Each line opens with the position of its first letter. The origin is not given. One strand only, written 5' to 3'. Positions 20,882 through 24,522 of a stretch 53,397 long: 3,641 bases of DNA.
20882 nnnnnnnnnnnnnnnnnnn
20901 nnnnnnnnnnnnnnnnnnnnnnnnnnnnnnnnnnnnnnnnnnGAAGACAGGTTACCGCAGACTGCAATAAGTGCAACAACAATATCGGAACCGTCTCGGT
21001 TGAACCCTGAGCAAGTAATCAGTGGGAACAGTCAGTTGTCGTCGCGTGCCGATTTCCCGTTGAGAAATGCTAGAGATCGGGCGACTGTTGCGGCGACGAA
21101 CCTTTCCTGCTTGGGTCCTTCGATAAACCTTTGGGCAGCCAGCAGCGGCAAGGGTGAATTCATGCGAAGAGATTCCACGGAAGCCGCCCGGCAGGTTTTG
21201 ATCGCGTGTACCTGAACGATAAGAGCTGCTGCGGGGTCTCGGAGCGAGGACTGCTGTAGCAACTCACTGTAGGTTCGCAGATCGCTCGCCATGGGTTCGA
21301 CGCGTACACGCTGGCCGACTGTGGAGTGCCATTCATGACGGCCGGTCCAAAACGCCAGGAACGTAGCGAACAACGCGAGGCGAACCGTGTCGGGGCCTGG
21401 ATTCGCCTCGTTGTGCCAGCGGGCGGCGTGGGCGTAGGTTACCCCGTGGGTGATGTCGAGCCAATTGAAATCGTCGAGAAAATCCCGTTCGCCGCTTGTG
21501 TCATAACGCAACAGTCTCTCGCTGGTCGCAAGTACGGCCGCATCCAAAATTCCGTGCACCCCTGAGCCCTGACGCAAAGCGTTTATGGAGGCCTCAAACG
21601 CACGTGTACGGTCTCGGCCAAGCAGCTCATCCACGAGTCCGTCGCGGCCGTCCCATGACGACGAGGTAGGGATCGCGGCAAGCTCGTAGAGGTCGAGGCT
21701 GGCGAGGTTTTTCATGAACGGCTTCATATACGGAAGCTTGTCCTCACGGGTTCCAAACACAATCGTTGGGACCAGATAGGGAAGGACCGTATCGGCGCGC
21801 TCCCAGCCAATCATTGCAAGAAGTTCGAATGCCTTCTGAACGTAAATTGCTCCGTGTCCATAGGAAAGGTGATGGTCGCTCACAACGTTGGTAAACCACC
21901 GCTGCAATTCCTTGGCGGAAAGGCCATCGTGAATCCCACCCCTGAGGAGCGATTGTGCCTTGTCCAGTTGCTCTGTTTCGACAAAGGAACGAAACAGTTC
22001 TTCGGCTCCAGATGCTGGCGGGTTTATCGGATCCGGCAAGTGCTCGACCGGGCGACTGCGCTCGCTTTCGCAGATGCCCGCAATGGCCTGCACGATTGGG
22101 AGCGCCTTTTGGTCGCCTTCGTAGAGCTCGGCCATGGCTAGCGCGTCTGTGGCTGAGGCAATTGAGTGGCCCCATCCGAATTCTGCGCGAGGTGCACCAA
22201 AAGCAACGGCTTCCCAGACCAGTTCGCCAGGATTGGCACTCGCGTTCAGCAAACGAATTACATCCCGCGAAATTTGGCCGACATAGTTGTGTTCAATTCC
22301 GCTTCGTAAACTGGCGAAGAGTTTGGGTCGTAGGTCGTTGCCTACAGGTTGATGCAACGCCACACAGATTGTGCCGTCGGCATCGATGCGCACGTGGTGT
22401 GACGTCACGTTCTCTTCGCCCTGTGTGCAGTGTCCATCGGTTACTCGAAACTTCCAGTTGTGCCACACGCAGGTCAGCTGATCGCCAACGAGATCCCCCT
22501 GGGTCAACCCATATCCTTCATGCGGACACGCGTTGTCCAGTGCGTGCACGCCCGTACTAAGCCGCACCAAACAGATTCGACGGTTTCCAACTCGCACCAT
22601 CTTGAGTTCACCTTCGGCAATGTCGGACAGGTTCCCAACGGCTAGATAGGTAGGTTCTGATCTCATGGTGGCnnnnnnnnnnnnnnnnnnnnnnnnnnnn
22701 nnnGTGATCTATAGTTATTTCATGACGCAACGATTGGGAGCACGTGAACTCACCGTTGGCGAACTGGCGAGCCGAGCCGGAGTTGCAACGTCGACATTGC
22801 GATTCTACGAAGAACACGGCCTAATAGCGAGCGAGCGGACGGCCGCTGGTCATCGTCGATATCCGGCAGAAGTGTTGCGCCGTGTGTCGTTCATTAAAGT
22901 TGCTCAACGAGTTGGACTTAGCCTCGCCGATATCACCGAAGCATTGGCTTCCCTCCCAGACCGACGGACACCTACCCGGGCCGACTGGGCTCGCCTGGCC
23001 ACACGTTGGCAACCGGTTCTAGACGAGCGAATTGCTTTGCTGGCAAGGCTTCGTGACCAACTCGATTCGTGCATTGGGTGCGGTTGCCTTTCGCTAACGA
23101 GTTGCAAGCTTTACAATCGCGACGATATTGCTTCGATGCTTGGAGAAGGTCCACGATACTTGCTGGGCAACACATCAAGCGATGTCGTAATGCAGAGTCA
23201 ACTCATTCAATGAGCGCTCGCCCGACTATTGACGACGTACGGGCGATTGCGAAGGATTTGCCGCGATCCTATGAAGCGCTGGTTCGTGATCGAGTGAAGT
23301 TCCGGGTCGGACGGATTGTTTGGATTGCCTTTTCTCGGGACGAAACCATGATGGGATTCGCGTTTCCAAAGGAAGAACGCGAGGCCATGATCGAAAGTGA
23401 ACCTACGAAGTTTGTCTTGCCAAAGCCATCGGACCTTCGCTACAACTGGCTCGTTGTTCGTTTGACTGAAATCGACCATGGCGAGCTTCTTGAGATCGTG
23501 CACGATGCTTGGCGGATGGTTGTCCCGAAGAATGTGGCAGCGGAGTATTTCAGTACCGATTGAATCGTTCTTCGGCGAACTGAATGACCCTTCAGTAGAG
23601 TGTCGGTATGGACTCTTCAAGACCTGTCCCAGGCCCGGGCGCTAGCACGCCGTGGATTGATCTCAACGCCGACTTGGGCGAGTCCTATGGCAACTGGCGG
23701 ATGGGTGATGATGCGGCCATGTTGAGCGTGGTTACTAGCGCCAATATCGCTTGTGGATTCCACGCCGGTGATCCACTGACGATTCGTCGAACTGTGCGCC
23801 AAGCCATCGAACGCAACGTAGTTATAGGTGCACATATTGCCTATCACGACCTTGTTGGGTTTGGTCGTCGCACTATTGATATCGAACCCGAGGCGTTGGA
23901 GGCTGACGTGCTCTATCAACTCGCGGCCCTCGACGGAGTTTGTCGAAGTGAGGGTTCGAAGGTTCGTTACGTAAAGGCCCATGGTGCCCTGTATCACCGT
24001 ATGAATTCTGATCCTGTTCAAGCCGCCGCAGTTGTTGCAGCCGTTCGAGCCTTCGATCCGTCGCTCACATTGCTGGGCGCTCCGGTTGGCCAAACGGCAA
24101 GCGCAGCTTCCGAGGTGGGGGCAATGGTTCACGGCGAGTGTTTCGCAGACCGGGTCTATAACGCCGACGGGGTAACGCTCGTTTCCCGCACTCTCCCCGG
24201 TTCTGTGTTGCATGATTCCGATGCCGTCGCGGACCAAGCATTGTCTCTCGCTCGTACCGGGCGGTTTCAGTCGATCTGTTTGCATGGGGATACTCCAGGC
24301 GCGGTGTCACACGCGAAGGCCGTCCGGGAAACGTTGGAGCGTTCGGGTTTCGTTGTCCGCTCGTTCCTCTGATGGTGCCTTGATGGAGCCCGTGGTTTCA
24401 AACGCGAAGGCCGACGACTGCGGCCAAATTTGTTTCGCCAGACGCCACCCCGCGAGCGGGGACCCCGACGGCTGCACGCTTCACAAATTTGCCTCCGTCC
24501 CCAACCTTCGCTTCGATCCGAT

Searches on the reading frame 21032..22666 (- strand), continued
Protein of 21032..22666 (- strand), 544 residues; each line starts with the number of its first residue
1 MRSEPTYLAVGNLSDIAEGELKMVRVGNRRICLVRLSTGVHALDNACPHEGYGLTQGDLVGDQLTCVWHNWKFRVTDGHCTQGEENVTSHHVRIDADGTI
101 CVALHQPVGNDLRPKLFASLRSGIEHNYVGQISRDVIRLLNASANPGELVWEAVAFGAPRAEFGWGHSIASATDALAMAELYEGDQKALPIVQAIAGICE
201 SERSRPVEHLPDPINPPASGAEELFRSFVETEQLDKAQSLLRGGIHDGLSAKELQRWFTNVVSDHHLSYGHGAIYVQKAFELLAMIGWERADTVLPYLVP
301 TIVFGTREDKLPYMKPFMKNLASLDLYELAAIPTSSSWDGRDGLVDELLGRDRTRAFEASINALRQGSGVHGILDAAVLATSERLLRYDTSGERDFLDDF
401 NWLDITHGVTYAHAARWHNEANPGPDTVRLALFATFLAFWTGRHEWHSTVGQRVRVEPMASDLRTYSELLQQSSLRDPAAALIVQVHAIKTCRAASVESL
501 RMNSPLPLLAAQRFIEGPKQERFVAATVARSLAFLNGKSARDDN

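Call 78: find_encoding_contigs(protein=P0240, flank=1500, max_places=2)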
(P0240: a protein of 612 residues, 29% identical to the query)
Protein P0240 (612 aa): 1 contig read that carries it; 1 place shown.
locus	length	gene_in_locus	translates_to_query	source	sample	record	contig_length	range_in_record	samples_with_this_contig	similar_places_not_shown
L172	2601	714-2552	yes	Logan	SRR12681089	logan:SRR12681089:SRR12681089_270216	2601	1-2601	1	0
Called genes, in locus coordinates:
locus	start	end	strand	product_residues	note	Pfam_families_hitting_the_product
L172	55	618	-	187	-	PF12844:HTH_19, PF13443:HTH_26, PF13560:HTH_31, PF01381:HTH_3, PF07883:Cupin_2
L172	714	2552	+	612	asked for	PF00355:Rieske, PF13806:Rieske_2, PF22543:Rieske_4 (weak)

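Call 85: search_solved_structures(query=A3, max_evalue=10)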
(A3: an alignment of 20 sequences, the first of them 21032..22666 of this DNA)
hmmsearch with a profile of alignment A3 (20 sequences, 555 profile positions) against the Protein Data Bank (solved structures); distinct sequences matched with E-value up to 10: 60.
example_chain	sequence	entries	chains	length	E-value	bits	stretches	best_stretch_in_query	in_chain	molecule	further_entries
1vm9_A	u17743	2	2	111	8.6e-12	47.9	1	9-104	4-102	Toluene-4-monooxygenase system protein C | Toluene-4-monooxygenase system ferredoxin subunit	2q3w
5bok_A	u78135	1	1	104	9.9e-12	47.7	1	5-103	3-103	Ferredoxin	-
2qpz_A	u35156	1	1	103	1.3e-11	47.4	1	5-103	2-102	Naphthalene 1,2-dioxygenase system ferredoxin subunit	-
1vck_A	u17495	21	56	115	1.7e-11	46.9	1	5-104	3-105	ferredoxin component of carbazole | Ferredoxin CarAc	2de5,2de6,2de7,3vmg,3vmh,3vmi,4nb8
4p1c_H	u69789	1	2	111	2e-11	46.8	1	11-104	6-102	Toluene-4-monooxygenase system ferredoxin subunit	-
1fqt_A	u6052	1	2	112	2.3e-11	46.5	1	6-104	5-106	RIESKE-TYPE FERREDOXIN OF BIPHENYL DIOXYGENASE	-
1sjg_A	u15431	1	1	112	4.7e-11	45.5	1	9-104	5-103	Toluene-4-monooxygenase system protein C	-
4p1b_H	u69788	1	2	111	6e-11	45.1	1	12-104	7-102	Toluene-4-monooxygenase system ferredoxin subunit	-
2e4p_A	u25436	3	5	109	7.5e-11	44.8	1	8-105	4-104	Biphenyl dioxygenase ferredoxin subunit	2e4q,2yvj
4emj_B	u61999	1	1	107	1.2e-10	44.2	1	6-105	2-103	Toluene 1,2-dioxygenase system ferredoxin subunit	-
3dqy_A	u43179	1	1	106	1.8e-10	43.6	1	7-105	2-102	Toluene 1,2-dioxygenase system ferredoxin subunit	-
6wn3_A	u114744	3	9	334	2.9e-10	42.9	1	5-82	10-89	SxtT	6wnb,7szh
7fhr_A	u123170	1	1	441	1.3e-09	40.8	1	7-80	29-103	Putative Phthalate 4,5-dioxygenase, subunit alpha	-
8jng_A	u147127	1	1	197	1.3e-09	40.8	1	3-79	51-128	Methanesulfonate monooxygenase ferredoxin subunit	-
6wnc_A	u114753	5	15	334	1.6e-09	40.4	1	5-82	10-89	SxtDIOX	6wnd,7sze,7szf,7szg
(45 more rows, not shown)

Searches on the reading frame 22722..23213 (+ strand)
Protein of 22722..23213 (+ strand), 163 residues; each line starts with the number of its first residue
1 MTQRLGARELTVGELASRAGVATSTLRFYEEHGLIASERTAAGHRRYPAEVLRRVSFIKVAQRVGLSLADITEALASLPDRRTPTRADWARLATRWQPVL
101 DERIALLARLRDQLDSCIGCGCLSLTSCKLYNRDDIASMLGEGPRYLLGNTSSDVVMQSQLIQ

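Call 6: search_protein_families(library=pfam, proteins=[window:22722-23213:+], max_evalue=0.01)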
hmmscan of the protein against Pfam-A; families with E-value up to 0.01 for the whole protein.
window:22722-23213:+ (163 aa): 3 families
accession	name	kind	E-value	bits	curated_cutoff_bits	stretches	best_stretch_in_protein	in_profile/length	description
PF09278.17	MerR-DNA-bind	-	5.5e-19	69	25.4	1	52-117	1-65/65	MerR, DNA binding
PF13411.12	MerR_1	-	8.6e-17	61.4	21.6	1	11-77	2-68/69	MerR HTH family regulatory protein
PF00376.29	MerR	-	4.9e-15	55.5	28.2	1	11-47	1-38/38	MerR family regulatory protein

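Call 7: search_protein_families(library=ncbifam, proteins=[window:22722-23213:+], max_evalue=0.01)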
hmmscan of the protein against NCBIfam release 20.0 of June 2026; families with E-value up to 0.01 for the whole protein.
window:22722-23213:+ (163 aa): 18 families
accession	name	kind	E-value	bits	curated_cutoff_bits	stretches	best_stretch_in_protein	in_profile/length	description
TIGR01950.1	SoxR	equivalog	6.8e-61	204.2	116.9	1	9-148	1-140/142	redox-sensitive transcriptional activator SoxR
NF007069.0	PRK09514.1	equivalog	9.8e-19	67.7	143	1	11-121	3-114/141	Zn(2+)-responsive transcriptional regulator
TIGR02043.1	ZntR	equivalog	8.1e-18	64.8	167.95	1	11-122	3-115/131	Zn(2+)-responsive transcriptional regulator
TIGR02051.1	MerR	equivalog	1.9e-17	63.6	150.85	1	11-116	1-104/124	mercury resistance transcriptional regulator MerR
TIGR02044.1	CueR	equivalog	1e-14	54.7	147.4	1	11-118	2-109/127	Cu(I)-responsive transcriptional regulator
NF010315.0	PRK13752.1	subfamily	9.5e-14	51.7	261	1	8-123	6-118/144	mercury resistance transcriptional regulator MerR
TIGR02047.1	CadR-PbrR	equivalog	2.2e-12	47.1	151.45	1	11-117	2-108/127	Cd(II)/Pb(II)-responsive transcriptional regulator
NF050798.1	TF_FtsR_Actino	equivalog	6.9e-10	39.4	150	1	21-85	17-82/223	transcriptional regulator FtsR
NF047375.1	HeatShock_HspR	equivalog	1.5e-08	34.5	105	1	12-76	6-71/92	heat shock protein transcriptional repressor HspR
NF007590.0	PRK10227.1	equivalog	4.5e-08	33.3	244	1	12-116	3-107/135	Cu(I)-responsive transcriptional regulator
NF041849.1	trans_regNmlR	equivalog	5.8e-08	32.8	175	1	14-118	5-109/117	stress response transcriptional regulator NmlR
NF053782.1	ChlnTransRegdde3219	equivalog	1.8e-05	24.4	450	1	10-73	7-71/278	choline utilization transcriptional activator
NF033787.1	HTH_BldC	subfamily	0.00011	22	77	1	9-49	2-42/49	BldC family transcriptional regulator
TIGR02054.1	MerD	equivalog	0.00013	22.4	103.65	1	11-116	5-108/120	mercuric resistance transcriptional repressor MerD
NF053740.1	TransRegTnrAGPos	equivalog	0.00019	21.6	140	1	10-54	13-57/108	hypothetical protein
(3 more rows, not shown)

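Call 8: search_solved_structures(query=window:22722-23213:+, show_alignments=1)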
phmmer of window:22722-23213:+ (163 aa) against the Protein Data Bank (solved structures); distinct sequences matched with E-value up to 0.001: 18.
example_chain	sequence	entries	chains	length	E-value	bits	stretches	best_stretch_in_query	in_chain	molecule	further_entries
2zhg_A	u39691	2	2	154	2.2e-38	134.8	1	10-147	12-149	Redox-sensitive transcriptional activator soxR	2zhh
5crl_A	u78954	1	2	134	1.5e-11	47.7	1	8-123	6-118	Mercuric resistance operon regulatory protein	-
4ua1_A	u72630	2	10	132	4.8e-10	42.8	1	11-81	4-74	Regulatory protein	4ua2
3gp4_A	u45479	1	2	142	1.8e-08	37.7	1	10-118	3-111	Transcriptional regulator, MerR family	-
6ldi_G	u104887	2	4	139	4.6e-08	36.4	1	6-117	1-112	HTH-type transcriptional regulator CueR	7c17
2vz4_A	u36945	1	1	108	1.1e-07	35.2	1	11-88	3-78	HTH-TYPE TRANSCRIPTIONAL ACTIVATOR TIPA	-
1q05_A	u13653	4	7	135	2.4e-07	34.1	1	12-117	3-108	Transcriptional regulator cueR | HTH-type transcriptional regulator CueR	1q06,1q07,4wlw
6xh7_G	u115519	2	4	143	2.9e-07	33.8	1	12-117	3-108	HTH-type transcriptional regulator CueR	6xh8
4wls_A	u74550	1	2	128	4.2e-07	33.3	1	12-116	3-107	HTH-type transcriptional regulator CueR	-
5e01_A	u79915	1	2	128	2e-05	27.8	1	10-72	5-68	Uncharacterized HTH-type transcriptional regulator HI_0186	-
5d8c_A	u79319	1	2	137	2.2e-05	27.7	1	10-73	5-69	MerR family regulator protein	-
5d90_B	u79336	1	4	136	3.1e-05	27.2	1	11-73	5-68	MerR family regulator protein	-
5gpe_A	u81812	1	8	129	7e-05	26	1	11-82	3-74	Transcriptional regulator, MerR-family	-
5xql_A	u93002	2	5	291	0.0001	25.5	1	6-118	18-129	Multidrug-efflux transporter 1 regulator | C-di-GMP-binding multidrug transporter transcriptional regulator BrlR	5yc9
5xbt_A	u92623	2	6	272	0.00043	23.5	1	10-118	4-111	Probable transcriptional regulator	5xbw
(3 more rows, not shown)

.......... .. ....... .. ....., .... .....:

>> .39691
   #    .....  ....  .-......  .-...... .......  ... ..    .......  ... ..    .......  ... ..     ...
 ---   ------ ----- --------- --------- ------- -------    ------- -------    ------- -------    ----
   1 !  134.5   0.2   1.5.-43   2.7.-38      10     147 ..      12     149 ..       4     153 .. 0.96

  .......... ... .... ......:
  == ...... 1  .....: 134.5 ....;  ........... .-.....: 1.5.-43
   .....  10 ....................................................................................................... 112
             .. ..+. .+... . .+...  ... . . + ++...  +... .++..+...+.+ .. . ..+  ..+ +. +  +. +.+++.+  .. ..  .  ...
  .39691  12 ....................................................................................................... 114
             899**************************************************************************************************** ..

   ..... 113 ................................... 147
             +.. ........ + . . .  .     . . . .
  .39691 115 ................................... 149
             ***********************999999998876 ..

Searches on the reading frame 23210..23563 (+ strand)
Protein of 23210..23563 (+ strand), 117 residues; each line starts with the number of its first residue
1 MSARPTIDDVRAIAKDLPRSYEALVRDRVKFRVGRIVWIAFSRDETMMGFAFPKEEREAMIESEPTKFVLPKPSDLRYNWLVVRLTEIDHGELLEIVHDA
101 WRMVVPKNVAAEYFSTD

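Call 61: search_protein_families(library=pfam, proteins=[window:23210-23563:+], max_evalue=0.001)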
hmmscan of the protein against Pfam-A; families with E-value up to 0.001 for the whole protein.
window:23210-23563:+ (117 aa): 1 family
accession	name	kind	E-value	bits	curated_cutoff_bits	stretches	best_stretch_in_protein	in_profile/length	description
PF04237.18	YjbR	-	1.5e-06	29.2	30.1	1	17-103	3-88/88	YjbR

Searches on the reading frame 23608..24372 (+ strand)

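Call 61: search_protein_families(library=pfam, proteins=[window:23608-24372:+], max_evalue=0.001)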
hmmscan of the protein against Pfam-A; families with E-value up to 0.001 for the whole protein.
window:23608-24372:+ (254 aa): 1 family
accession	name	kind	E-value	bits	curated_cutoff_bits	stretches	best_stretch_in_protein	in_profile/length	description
PF03746.21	LamB_YcsF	-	1.2e-84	284.2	22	1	17-244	1-239/239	LamB/YcsF family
